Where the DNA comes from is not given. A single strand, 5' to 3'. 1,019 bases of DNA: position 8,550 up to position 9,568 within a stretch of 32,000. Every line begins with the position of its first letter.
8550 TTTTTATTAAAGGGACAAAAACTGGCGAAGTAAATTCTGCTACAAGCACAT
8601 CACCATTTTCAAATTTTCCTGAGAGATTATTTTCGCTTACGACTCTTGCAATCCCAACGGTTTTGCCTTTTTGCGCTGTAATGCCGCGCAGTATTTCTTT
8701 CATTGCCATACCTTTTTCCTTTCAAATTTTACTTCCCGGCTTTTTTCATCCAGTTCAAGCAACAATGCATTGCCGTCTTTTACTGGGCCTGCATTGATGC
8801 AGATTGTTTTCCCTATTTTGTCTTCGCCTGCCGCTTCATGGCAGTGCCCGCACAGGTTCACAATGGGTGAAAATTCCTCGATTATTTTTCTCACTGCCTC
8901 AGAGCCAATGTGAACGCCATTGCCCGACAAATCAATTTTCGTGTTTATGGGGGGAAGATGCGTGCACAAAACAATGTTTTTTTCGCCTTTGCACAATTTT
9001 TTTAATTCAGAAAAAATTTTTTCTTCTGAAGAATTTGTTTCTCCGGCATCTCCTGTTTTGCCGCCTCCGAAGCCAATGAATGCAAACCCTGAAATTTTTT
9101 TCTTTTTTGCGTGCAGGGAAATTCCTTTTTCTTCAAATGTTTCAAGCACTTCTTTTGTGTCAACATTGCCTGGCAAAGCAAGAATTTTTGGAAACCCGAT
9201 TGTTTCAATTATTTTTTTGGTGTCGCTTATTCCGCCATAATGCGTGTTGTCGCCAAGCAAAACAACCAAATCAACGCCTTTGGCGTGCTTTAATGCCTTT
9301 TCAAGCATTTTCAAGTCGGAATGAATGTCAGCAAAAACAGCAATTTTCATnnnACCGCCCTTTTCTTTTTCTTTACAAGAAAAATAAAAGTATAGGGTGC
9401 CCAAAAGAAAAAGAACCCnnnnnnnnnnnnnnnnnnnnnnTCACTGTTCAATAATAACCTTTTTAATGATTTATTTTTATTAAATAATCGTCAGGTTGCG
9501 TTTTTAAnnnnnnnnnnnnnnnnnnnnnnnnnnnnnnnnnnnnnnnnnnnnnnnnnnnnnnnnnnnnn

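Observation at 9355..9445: Conserved leader element with three co-varying Py/Pu tracts: candidate triplex-forming or switch RNA/DNA element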

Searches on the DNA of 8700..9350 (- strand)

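Call 62: search_rna_families(sources=[L003, L005, L009, L010, L004], threshold=gathering, show_alignments=3)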
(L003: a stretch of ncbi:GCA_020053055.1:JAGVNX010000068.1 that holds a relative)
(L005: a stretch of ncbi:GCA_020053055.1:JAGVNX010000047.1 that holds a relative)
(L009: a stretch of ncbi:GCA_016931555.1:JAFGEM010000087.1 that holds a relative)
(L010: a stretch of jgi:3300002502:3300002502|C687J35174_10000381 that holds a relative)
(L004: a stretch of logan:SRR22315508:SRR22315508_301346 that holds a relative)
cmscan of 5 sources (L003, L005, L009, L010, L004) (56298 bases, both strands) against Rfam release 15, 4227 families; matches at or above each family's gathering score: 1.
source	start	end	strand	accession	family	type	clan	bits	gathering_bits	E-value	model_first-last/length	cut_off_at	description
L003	11292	11377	-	RF00005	tRNA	Gene; tRNA;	CL00001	47.5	29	4.3e-07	1-71/71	no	tRNA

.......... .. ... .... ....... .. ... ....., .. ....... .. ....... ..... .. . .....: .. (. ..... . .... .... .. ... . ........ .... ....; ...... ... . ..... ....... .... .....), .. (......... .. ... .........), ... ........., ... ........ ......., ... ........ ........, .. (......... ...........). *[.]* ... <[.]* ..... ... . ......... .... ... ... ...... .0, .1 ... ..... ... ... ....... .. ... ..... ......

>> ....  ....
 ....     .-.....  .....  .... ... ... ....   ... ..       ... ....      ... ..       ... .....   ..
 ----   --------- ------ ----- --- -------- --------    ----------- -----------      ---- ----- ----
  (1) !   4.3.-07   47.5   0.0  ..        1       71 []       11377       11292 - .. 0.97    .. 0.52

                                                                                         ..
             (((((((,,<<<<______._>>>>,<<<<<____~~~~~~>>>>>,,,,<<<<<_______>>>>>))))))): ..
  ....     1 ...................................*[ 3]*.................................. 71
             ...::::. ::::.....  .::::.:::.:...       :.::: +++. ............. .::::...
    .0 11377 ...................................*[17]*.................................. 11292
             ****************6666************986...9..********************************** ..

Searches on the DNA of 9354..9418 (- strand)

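Call 87: build_rna_model(alignment_id=A4)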
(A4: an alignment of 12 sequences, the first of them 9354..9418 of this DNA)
Model R1 built from alignment A4 (12 sequences, 71 columns); structure: RNAalifold consensus.
model positions 62; base pairs 12; branch points 0; effective number of sequences 4.66; information 0.902 bits per position. Calibrated on 0.2 Mb of random sequence (short: E-values are rough).
structure used (alignment columns):
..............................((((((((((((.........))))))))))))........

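Call 88: search_with_rna_model(model_id=R1, sources=[window, L003, L004, L005, L009, L010, L013, L014, L015, L017, L018, L019], max_evalue=1)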
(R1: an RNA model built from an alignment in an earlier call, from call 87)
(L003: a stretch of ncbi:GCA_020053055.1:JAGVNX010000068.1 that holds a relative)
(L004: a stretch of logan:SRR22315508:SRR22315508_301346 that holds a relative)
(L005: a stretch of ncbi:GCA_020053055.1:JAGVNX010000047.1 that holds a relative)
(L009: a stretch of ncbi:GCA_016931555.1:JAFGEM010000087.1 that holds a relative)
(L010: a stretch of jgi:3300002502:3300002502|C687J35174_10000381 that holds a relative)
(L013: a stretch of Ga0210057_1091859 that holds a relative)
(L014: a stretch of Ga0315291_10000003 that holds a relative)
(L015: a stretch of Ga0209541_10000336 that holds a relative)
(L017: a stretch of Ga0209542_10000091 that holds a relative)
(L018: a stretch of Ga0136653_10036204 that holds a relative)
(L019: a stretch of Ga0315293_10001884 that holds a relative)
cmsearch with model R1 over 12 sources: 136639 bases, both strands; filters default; matches with E-value up to 1: 46.
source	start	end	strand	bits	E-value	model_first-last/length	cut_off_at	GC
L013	186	247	+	87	4.1e-18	1-62/62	no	0.37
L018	1263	1324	-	85.5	9.3e-18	1-62/62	no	0.42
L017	6674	6735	-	83.3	3e-17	1-62/62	no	0.34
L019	521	580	+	81.7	7.3e-17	1-62/62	no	0.42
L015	7798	7863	+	81.4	8.6e-17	1-62/62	no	0.36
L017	6889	6954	-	81.2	9.7e-17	1-62/62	no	0.35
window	30205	30264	-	81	1e-16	1-62/62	no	0.42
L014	862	921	-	79.7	2.1e-16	1-62/62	no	0.42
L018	1410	1469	-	75.6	1.9e-15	1-62/62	no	0.42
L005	10175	10236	+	74.5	3.5e-15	1-62/62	no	0.34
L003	11236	11294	+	62.6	2.1e-12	1-62/62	no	0.34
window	9355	9418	-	61.9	3e-12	1-62/62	no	0.36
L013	1288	1344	+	43.7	5.3e-08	1-62/62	no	0.26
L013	209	246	-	34.1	9.3e-06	25-62/62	no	0.32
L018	1264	1301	+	32.7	2e-05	25-62/62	no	0.34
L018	1169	1226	+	30.3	7.1e-05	1-62/62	no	0.36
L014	863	898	+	30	8.6e-05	25-62/62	no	0.39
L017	6673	6712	+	29.5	0.00011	23-62/62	no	0.32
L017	6887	6931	+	28.3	0.00022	22-62/62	no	0.36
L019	544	579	-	28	0.00025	25-62/62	no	0.39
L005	10204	10230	-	26.6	0.00053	30-56/62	no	0.19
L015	7821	7874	-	25.8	0.0008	1-62/62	no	0.35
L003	11263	11289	-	24.9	0.0013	29-58/62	no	0.26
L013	1312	1339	-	24.2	0.0019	29-58/62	no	0.25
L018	1411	1446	+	23.5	0.0027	25-62/62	no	0.39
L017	6736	6763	-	23.3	0.0031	1-62/62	no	0.32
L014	598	641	-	23.2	0.0033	1-62/62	no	0.25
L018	1193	1221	-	20.2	0.016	29-57/62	no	0.31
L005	42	94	+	18.8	0.036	1-62/62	no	0.32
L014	558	578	-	18.2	0.048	33-53/62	no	0.29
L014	558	578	+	17.9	0.058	33-53/62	no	0.29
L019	2959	2997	+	17.1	0.089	1-62/62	no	0.33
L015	7768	7791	+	16.5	0.12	1-62/62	no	0.33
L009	753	792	+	15.4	0.22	1-62/62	no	0.32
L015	4943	4967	+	15.3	0.23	30-56/62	no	0.24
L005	67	85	-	15.2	0.24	33-53/62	no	0.26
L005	118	136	-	15.2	0.25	33-53/62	no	0.21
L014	598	620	+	14.3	0.39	32-54/62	no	0.22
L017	6578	6596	+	14.1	0.45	34-52/62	no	0.32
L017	6578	6596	-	13.7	0.55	34-52/62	no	0.32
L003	6974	7020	-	13.3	0.69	1-62/62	no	0.23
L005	428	501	-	12.9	0.85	1-62/62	no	0.36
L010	9277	9318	+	12.9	0.85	29-62/62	no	0.4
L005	168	185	-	12.8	0.87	33-53/62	no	0.28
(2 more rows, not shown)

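Call 91: search_with_rna_model(model_id=R1, sources=[L020, L021, L022, L023, L024, L025], max_evalue=1)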
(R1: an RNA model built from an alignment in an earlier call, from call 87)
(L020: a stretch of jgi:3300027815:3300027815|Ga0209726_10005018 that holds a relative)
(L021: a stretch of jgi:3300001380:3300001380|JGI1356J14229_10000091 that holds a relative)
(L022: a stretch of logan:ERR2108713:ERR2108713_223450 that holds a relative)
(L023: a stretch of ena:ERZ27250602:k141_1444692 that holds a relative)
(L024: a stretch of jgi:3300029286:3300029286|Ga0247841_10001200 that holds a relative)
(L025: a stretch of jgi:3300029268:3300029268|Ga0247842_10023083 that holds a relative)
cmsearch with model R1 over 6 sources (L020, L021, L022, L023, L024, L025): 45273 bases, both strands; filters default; matches with E-value up to 1: 14.
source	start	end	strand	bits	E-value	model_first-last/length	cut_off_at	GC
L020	3901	3949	-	12.8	0.29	1-62/62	no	0.22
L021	3901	3949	-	12.8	0.29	1-62/62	no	0.22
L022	499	547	-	12.8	0.29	1-62/62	no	0.22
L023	3766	3796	-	12.3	0.38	29-59/62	no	0.35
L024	3119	3149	-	12.3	0.38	29-59/62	no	0.35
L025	3725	3755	-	12.3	0.38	29-59/62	no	0.35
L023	2761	2781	+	11.3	0.64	33-53/62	no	0.19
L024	2114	2134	+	11.3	0.64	33-53/62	no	0.19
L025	2720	2740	+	11.3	0.64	33-53/62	no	0.19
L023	6806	6864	-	10.8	0.86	1-62/62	no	0.29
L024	6159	6217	-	10.8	0.86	1-62/62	no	0.29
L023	2761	2781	-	10.6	0.93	33-53/62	no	0.19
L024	2114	2134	-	10.6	0.93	33-53/62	no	0.19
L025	2720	2740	-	10.6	0.93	33-53/62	no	0.19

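Call 95: search_with_rna_model(model_id=R1, sources=[window, L003, L005, L013, L014, L015, L017, L018, L019], max_evalue=0.0001, make_alignment=true)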
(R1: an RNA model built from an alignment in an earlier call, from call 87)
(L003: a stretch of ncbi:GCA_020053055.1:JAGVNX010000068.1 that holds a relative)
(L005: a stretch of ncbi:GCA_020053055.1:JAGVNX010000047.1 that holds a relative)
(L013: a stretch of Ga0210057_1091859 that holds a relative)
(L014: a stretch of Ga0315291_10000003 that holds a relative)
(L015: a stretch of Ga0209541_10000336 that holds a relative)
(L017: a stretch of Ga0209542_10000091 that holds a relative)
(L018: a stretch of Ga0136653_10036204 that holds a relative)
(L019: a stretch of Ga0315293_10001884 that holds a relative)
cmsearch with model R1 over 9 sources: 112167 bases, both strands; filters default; matches with E-value up to 0.0001: 19.
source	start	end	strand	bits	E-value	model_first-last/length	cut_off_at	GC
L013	186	247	+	87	3.4e-18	1-62/62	no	0.37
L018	1263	1324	-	85.5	7.7e-18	1-62/62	no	0.42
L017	6674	6735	-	83.3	2.4e-17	1-62/62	no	0.34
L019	521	580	+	81.7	6e-17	1-62/62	no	0.42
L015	7798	7863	+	81.4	7.1e-17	1-62/62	no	0.36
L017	6889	6954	-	81.2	8e-17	1-62/62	no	0.35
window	30205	30264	-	81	8.4e-17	1-62/62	no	0.42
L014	862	921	-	79.7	1.7e-16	1-62/62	no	0.42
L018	1410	1469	-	75.6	1.6e-15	1-62/62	no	0.42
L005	10175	10236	+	74.5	2.9e-15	1-62/62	no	0.34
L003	11236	11294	+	62.6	1.7e-12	1-62/62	no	0.34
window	9355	9418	-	61.9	2.5e-12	1-62/62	no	0.36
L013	1288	1344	+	43.7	4.3e-08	1-62/62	no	0.26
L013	209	246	-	34.1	7.6e-06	25-62/62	no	0.32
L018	1264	1301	+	32.7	1.6e-05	25-62/62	no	0.34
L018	1169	1226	+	30.3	5.8e-05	1-62/62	no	0.36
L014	863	898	+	30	7.1e-05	25-62/62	no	0.39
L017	6673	6712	+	29.5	9.1e-05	23-62/62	no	0.32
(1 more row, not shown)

Alignment A5: 19 matches aligned to the model, 67 columns, each read 5' to 3' on its own strand. Consensus structure (alignment columns), stored with it:
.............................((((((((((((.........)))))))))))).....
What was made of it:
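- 9355..9434 (-): Copy A, complete B-type element: 5' module, t1, linker, t2, loop, t3, GGCGG. Covariance model R1 scores 61.9 bits, E=3e-12 (calls 88, 95).
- Model R1 finds 14 full-length copies (calls 88, 95).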
